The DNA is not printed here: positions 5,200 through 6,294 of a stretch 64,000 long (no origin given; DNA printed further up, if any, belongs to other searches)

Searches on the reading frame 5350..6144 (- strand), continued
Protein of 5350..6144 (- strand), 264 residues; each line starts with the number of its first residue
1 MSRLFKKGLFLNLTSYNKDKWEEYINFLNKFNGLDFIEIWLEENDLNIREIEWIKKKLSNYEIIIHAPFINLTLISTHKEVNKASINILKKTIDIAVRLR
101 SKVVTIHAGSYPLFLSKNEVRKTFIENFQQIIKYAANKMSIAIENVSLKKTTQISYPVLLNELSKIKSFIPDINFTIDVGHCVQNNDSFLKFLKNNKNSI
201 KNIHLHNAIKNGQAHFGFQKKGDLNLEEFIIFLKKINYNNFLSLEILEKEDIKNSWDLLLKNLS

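Call 93: search_protein_families(library=ncbifam, proteins=[L013:7378-7752:+, L012:6895-7986:+], max_evalue=0.001)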
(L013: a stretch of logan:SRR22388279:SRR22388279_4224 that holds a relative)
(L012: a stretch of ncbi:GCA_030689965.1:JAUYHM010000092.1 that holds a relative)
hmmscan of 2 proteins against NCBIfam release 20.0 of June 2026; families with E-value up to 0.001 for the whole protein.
L013:7378-7752:+ (124 aa): 2 families
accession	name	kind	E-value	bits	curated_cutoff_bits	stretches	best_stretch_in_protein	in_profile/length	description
NF045834.1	M_plasma_HinT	exception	4.4e-08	33.9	130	1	7-83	11-89/102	histidine triad protein HinT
NF052622.1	ATPAdlTfActino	equivalog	0.00081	18.9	290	0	10-93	54-144/176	ATP adenylyltransferase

L012:6895-7986:+ (363 aa): 25 families
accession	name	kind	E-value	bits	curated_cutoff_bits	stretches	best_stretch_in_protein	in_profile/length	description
NF005057.0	PRK06464.1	equivalog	1.2e-31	109.6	598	1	224-337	346-462/798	phosphoenolpyruvate synthase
TIGR01418.1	PEP_synth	equivalog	3.2e-30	105.1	739.75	1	223-338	341-459/784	pyruvate, water dikinase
NF006153.0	PRK08296.1-5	subfamily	7.2e-26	90.7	578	1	231-339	499-607/608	hypothetical protein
NF052631.1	prodigiosin_PigC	equivalog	5.1e-24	84.2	1300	1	228-336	771-880/883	prodigiosin ligase PigC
NF052632.1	undecylprod_RedH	equivalog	2.5e-21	75.4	1350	1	232-339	771-879/880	undecylprodigiosin ligase RedH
NF006150.0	PRK08296.1-2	subfamily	7.6e-21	74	650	1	232-349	499-616/633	hypothetical protein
NF041857.1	RIF_Ptrans_rph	equivalog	8.2e-21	74.1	999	1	233-336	760-862/864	rifamycin-inactivating phosphotransferase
NF004878.0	PRK06241.1-3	subfamily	8.5e-21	73.7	945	1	222-339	774-890/891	phosphoenolpyruvate synthase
NF004877.0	PRK06241.1-2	subfamily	1.3e-20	73.4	866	1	221-337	752-867/869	phosphoenolpyruvate synthase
NF004880.0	PRK06241.2-1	equivalog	8e-20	70.4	972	1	234-336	734-835/837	phosphoenolpyruvate synthase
NF004881.0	PRK06241.2-2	equivalog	1.4e-19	69.9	883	1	235-339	788-891/898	phosphoenolpyruvate synthase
NF004882.0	PRK06241.2-3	equivalog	2.2e-19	69.1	850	1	230-340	710-821/827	phosphoenolpyruvate synthase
NF004978.0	PRK06354.1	subfamily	2.3e-19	69.3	462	1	237-337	484-584/590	pyruvate kinase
NF006151.0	PRK08296.1-3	equivalog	3.4e-19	68.8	693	1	234-338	499-603/604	hypothetical protein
NF004879.0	PRK06241.1-4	equivalog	4e-19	68.3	976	1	221-335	752-865/868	phosphoenolpyruvate synthase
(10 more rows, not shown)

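Call 94: search_dna_similar(query=window:5350-6144:-, collection=plasmids, mode=protein, max_evalue=0.001, max_rows=25)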
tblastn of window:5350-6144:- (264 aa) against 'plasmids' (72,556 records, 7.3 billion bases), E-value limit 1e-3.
Records with a match: 10; places in all: 10; records where one place covers at least 80% of the query: 3.
Best place of each record, by identity: <60% 10.
By first word of the organism name: Natribaculum 3; Lacticaseibacillus 1; Levilactobacillus 1; Haladaptatus 1; Clostridium 1; Natrinema 1; Haloarcula 1; Halorientalis 1.
By predicted mobility (MOB-suite, as given by PLSDB): non-mobilizable 8; mobilizable 2.
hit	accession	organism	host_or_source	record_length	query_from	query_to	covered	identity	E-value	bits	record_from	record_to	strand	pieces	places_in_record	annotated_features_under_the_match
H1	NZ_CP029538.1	Lacticaseibacillus paracasei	cell culture,cream products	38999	19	251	88%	24.2%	7e-5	51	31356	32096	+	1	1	L-ribulose-5-phosphate 3-epimerase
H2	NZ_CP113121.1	Levilactobacillus brevis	Single cell,fermented food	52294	33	246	81%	23.8%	1e-4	50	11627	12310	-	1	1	L-ribulose-5-phosphate 3-epimerase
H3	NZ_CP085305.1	Haladaptatus pallidirubidus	cell culture,saline soil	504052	27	254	86%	21.9%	2e-5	53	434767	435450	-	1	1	sugar phosphate isomerase/epimerase family protein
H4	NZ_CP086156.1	Clostridium tagluense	single colony,Lamb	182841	54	245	73%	25.7%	6e-4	49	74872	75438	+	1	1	TIM barrel protein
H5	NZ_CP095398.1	Natribaculum luteum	cell culture,brine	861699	22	207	70%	25.6%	3e-10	67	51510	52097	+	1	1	sugar phosphate isomerase/epimerase family protein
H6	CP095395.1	Natribaculum longum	cell culture,saline soil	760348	22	207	70%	25.1%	2e-9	65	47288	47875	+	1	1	none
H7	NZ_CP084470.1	Natrinema salinisoli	cell culture,saline soil sediment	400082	22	218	75%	23.4%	9e-5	51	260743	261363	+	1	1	sugar phosphate isomerase/epimerase family protein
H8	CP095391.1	Natribaculum breve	cell culture,saline soil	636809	22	207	70%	24.6%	6e-9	64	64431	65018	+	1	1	none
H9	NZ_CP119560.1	Haloarcula halophila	cell culture,sediment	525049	22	207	70%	23.7%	1e-7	60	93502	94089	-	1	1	sugar phosphate isomerase/epimerase family protein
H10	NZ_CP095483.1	Halorientalis litorea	cell culture,salt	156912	22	207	70%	23.7%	2e-7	59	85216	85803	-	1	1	sugar phosphate isomerase/epimerase family protein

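Call 95: get_annotated_region(hit=H5, flank=6000)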
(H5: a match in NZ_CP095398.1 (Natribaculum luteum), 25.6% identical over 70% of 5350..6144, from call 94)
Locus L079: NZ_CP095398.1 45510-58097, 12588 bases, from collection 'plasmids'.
description: Natribaculum luteum strain IBRC-M 10912 plasmid unnamed1, complete sequence
organism: Natribaculum luteum (NCBI taxid 1586232)
taxonomy: Archaea; Euryarchaeota; Halobacteria; Halobacteriales; Natrialbaceae; Natribaculum; Natribaculum luteum
host: -; source: cell culture,brine; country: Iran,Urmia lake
typing (MOB-suite, as given by PLSDB): non-mobilizable
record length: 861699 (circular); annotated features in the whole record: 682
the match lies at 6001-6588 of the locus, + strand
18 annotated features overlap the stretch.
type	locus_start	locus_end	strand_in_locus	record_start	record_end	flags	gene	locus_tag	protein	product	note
CDS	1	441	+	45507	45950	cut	phnG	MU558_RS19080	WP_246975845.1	phosphonate C-P lyase system protein PhnG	GO:0019634 - organic phosphonate metabolic process [Evidence IEA]; GO:0015716 - organic phosphonate transport [Evidence ...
CDS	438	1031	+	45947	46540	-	phnH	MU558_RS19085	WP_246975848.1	phosphonate C-P lyase system protein PhnH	GO:0019634 - organic phosphonate metabolic process [Evidence IEA]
CDS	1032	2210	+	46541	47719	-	-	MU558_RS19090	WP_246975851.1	carbon-phosphorus lyase complex subunit PhnI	-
CDS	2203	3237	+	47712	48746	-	-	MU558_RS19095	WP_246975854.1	alpha-D-ribose 1-methylphosphonate 5-phosphate C-P-lyase PhnJ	-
CDS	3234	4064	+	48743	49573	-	-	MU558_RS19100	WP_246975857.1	ATP-binding cassette domain-containing protein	-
CDS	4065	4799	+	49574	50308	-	-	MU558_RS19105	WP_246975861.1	ATP-binding cassette domain-containing protein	-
CDS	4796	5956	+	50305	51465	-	-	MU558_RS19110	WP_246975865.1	alpha-D-ribose 1-methylphosphonate 5-triphosphate diphosphatase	GO:0019700 - organic phosphonate catabolic process [Evidence IEA]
CDS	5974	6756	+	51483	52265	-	-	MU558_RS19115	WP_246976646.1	sugar phosphate isomerase/epimerase family protein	-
CDS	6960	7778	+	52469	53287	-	-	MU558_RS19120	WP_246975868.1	creatininase family protein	-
CDS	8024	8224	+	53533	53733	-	-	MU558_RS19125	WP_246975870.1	hypothetical protein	-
CDS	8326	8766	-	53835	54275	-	-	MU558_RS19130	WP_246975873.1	universal stress protein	-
CDS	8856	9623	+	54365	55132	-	-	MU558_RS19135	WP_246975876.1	diphthine--ammonia ligase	GO:0018193 - peptidyl-amino acid modification [Evidence IEA]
CDS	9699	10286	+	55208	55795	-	-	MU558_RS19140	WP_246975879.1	carboxymuconolactone decarboxylase family protein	-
CDS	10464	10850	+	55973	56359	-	-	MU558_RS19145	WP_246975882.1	CrcB family protein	-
CDS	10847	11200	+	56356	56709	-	crcB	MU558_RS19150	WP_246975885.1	fluoride efflux transporter CrcB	GO:1903424 - fluoride transmembrane transport [Evidence IEA]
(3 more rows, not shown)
